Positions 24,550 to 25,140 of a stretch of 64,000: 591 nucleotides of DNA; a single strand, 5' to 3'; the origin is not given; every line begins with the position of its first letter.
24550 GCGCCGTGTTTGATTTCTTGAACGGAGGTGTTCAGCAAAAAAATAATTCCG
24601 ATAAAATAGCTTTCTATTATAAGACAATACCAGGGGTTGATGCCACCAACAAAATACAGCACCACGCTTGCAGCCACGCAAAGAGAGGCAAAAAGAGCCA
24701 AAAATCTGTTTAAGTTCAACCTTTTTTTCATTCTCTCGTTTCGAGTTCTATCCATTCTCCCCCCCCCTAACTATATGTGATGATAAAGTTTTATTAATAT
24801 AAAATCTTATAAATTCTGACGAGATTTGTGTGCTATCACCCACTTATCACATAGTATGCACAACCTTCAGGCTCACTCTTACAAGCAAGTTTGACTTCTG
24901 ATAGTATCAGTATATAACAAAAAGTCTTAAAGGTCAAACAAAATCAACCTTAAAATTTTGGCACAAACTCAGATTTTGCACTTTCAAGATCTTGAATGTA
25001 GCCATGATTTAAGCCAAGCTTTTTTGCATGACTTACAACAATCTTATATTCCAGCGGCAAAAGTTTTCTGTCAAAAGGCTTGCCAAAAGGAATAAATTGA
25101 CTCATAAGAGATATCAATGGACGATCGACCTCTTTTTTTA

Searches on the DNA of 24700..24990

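Call 7: search_rna_families(source=window, start=24700, end=24990, threshold=evalue, max_evalue=10, show_alignments=3)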
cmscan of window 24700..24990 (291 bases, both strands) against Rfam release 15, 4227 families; matches with E-value up to 10: 8.
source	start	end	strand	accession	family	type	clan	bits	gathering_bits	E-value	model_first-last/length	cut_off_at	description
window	24772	24853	+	RF01603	snoR29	Gene; snRNA; snoRNA; CD-box;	-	22.2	50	0.87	1-84/84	no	small nucleolar RNA snoR29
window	24845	24954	-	RF01204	snR65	Gene; snRNA; snoRNA; HACA-box;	-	19.8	40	7.2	1-100/100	no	Small nucleolar RNA snR65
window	24873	24964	-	RF02364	Yfr13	Gene; sRNA;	-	18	39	1.5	1-98/98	no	Cyanobacterial functional RNA 13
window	24767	24855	+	RF00532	snoMe18S-Um1356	Gene; snRNA; snoRNA; CD-box;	CL00054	17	50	7.1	1-86/86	no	Small nucleolar RNA Me18S-Um1356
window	24909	24969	-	RF04250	mir-236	Gene; miRNA;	CL00138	14.8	55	3.9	1-76/76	no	mir-236 microRNA precursor family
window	24777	24824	+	RF01159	snoU18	Gene; snRNA; snoRNA; CD-box;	CL00047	14.6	47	7.3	24-71/71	no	Small nucleolar RNA U18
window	24924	24989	-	RF00823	lsy-6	Gene; miRNA;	-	13.4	60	5.5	1-74/74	no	lsy-6 microRNA precursor family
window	24773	24821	+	RF00475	snosnR69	Gene; snRNA; snoRNA; CD-box;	CL00051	13.3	50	9.7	1-94/94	no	Small nucleolar RNA snR69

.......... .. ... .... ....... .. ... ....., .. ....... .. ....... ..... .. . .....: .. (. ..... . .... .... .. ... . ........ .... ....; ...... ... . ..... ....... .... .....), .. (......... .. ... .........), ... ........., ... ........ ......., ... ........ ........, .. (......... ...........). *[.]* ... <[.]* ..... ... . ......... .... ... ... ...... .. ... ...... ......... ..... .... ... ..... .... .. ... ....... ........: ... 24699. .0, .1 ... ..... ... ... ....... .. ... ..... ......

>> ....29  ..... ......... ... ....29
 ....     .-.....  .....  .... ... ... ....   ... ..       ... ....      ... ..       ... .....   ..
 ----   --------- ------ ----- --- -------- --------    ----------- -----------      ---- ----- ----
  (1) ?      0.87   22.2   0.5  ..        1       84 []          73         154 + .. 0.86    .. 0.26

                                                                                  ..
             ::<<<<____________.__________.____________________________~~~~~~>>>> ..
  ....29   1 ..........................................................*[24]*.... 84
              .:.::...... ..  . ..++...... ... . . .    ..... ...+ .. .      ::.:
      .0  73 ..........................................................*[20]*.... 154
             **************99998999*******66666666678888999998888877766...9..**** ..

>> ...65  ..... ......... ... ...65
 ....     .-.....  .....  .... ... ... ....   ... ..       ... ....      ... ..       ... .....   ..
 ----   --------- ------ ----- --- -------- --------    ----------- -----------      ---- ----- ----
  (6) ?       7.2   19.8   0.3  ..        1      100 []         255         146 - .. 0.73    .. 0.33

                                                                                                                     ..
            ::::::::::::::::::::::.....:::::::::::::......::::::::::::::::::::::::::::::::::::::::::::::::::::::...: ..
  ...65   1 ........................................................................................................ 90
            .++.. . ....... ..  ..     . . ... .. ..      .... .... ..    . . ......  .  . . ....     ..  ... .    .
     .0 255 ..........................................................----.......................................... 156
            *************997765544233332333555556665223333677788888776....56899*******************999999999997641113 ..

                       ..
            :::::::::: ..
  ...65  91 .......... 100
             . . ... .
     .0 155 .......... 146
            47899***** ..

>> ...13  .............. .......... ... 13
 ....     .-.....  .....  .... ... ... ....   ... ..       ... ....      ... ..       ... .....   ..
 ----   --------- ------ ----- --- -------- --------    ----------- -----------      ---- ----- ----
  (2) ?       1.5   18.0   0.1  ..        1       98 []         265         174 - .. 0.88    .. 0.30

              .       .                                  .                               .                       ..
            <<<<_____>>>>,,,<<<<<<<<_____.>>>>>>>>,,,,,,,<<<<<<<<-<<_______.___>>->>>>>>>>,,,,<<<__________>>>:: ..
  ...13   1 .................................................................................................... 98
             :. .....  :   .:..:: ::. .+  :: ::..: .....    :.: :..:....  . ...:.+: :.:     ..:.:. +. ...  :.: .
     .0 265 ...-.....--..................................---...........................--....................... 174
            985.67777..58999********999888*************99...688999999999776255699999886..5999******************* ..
